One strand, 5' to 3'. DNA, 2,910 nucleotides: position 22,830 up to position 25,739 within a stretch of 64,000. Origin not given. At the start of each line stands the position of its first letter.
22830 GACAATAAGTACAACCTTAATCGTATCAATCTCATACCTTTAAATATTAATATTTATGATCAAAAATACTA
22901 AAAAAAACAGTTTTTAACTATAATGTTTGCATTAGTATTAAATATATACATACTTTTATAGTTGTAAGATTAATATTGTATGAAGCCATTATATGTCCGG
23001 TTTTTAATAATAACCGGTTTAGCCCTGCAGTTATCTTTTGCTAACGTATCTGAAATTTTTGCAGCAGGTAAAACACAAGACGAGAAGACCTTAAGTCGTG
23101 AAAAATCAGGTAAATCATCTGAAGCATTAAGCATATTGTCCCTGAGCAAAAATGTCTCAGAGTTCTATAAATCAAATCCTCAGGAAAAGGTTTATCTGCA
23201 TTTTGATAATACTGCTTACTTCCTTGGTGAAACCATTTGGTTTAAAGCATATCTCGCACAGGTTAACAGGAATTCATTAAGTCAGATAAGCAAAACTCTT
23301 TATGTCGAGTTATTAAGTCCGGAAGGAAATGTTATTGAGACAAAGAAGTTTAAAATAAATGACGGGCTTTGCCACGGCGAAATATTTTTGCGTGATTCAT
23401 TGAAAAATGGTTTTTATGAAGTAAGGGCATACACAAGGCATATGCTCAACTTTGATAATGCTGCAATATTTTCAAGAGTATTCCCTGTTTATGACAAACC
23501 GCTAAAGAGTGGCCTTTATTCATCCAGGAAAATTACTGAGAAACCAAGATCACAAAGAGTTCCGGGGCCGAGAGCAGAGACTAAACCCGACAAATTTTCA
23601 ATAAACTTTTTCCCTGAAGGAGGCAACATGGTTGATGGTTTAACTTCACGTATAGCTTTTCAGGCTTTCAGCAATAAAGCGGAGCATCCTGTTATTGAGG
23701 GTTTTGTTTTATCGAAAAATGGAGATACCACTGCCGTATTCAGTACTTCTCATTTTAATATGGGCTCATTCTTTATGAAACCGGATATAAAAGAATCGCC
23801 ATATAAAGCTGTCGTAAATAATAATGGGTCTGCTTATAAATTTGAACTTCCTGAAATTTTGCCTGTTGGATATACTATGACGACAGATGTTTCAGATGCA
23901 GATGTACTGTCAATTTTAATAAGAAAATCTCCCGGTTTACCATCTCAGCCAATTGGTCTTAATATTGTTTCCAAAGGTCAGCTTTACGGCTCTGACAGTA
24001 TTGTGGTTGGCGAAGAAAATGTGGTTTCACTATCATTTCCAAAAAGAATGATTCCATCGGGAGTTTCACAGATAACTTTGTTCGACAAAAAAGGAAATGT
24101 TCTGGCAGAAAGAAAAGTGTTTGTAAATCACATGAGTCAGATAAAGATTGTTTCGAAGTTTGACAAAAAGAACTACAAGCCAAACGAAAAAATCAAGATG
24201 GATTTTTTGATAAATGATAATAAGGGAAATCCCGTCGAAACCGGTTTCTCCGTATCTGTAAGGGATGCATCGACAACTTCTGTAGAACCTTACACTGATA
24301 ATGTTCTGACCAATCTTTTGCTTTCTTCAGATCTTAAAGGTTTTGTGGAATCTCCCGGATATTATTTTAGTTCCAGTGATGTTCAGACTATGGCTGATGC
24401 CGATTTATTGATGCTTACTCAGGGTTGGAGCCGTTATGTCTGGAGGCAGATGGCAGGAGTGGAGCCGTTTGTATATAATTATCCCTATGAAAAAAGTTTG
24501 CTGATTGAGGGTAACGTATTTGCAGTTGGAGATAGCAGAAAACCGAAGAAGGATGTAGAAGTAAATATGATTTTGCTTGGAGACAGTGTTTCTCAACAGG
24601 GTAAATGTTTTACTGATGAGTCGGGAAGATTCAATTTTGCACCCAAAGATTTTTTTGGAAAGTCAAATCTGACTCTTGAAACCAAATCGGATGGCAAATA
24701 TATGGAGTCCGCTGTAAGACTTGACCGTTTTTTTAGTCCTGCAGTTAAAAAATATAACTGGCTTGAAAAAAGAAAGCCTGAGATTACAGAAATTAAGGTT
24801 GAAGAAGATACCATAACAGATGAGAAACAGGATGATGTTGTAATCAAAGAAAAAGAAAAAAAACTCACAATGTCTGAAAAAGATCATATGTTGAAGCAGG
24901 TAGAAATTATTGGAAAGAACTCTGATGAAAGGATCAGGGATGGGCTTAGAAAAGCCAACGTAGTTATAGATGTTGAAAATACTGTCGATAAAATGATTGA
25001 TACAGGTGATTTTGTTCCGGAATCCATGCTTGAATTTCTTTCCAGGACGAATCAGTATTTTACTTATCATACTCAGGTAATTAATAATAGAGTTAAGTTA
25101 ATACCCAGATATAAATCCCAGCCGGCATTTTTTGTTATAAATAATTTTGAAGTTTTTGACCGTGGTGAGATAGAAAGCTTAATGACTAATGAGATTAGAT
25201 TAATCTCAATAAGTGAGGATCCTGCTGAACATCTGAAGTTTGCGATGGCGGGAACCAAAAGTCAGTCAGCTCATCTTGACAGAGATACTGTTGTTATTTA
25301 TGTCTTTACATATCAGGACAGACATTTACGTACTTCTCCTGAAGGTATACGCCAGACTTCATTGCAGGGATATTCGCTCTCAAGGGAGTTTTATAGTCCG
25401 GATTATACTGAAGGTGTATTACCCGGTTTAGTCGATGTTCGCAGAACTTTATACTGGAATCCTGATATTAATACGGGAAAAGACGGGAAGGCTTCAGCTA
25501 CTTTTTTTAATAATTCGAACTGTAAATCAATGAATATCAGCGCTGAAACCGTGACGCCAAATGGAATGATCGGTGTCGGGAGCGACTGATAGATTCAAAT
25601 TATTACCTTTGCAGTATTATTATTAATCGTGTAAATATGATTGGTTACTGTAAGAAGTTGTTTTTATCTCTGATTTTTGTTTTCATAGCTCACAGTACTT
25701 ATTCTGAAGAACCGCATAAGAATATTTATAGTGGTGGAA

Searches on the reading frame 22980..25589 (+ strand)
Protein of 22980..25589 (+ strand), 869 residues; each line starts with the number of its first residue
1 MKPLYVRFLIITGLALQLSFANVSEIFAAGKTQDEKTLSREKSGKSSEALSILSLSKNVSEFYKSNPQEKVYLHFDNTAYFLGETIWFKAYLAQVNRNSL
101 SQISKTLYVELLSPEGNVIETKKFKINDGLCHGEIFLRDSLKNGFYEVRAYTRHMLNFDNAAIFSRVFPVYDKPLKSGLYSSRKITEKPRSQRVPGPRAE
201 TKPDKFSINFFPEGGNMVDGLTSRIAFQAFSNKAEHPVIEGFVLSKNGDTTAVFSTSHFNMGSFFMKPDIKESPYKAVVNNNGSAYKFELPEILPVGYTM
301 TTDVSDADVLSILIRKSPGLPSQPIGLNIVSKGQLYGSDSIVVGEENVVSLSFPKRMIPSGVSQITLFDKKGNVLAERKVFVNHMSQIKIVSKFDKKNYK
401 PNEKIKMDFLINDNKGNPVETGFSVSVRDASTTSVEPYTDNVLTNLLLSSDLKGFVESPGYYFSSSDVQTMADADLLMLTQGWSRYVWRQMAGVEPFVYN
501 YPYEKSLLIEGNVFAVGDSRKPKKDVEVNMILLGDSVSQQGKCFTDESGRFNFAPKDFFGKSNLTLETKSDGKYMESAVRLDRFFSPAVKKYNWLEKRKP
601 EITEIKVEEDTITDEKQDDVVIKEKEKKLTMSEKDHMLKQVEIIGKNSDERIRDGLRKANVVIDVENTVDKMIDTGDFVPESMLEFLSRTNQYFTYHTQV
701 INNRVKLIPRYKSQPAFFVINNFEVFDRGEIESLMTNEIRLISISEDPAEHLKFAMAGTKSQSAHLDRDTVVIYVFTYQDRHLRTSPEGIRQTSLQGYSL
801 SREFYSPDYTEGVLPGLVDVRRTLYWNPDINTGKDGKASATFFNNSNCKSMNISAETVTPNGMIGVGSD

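Call 33: list_cluster_members(proteins=[P0001, P0090, window:22980-25589:+, window:8681-9259:-, window:10477-12633:-])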
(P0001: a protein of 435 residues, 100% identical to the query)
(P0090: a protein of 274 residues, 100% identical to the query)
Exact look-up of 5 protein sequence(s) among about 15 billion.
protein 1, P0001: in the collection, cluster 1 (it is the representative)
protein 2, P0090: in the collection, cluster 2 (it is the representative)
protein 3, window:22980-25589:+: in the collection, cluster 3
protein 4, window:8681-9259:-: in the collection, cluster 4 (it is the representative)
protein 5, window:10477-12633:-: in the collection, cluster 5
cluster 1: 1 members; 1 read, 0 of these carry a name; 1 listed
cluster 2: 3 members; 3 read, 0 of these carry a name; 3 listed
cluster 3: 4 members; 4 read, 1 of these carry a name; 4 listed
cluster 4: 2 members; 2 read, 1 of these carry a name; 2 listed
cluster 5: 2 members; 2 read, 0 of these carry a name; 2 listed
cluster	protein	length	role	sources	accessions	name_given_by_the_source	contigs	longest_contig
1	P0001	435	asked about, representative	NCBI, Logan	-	-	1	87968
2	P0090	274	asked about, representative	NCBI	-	-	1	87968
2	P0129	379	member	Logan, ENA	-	-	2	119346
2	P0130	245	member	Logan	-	-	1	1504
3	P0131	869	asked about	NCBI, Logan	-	-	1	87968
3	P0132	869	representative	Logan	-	-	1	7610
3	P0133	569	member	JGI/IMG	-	hypothetical protein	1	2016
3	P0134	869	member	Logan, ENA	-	-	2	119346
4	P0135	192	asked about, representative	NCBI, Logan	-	-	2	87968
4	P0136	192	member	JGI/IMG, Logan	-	hypothetical protein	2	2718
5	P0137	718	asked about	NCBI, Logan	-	-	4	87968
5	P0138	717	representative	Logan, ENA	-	-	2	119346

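Call 35: find_encoding_contigs(protein=P0129, flank=10000, max_places=6)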
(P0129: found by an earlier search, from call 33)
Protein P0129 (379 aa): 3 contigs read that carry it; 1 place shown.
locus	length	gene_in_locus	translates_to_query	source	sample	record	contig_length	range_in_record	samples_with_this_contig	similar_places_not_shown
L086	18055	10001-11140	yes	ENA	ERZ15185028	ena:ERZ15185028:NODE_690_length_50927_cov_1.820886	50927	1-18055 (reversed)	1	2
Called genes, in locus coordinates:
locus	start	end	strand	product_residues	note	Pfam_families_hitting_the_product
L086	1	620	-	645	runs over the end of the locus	PF07944:Beta-AFase-like_GH127_cat, PF20736:Glyco_hydro127M, PF20737:Glyco_hydro127C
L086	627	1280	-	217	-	-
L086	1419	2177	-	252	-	PF13483:Lactamase_B_3, PF12706:Lactamase_B_2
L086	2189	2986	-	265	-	PF01551:Peptidase_M23, PF01476:LysM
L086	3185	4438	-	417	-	PF13173:AAA_14, PF13635:DUF4143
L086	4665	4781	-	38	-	-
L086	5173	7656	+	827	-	PF24738:DUF7689, PF18962:Por_Secre_tail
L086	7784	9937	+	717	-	PF07494:Reg_prop (faint), PF18962:Por_Secre_tail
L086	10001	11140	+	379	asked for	PF07494:Reg_prop (faint)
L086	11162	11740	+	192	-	PF16301:DUF4943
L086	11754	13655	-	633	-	PF00544:Pectate_lyase_4, PF18962:Por_Secre_tail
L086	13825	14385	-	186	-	-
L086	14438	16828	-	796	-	PF13620:CarboxypepD_reg (weak), PF14905:OMP_b-brl_3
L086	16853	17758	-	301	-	PF19777:DUF6263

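Call 40: find_encoding_contigs(protein=P0135, flank=4000, max_places=6)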
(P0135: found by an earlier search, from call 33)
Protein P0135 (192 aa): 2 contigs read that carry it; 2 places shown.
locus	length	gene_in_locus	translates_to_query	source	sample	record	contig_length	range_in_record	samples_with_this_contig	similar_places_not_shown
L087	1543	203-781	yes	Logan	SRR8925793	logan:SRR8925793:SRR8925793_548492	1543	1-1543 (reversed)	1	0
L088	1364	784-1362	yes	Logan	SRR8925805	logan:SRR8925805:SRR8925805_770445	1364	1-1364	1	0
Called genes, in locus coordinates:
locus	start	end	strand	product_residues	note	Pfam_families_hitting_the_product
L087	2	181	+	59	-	?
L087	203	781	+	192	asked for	PF16301:DUF4943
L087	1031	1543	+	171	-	?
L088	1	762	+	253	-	?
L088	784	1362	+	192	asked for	PF16301:DUF4943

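Call 41: find_encoding_contigs(protein=P0136, flank=4000, max_places=6)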
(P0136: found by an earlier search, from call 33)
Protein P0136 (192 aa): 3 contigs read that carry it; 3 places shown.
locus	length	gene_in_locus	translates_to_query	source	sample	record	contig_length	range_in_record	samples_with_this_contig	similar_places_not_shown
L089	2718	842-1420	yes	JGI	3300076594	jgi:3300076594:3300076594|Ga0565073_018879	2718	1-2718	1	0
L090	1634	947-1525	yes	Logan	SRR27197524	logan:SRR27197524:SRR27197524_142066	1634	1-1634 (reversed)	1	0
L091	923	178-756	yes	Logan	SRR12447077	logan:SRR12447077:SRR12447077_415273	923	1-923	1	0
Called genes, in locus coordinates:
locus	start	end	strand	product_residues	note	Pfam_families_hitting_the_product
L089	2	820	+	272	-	?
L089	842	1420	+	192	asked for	PF16301:DUF4943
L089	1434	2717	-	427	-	?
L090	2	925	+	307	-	?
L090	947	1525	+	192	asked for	PF16301:DUF4943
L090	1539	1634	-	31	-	?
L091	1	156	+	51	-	?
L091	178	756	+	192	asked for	PF16301:DUF4943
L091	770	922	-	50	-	?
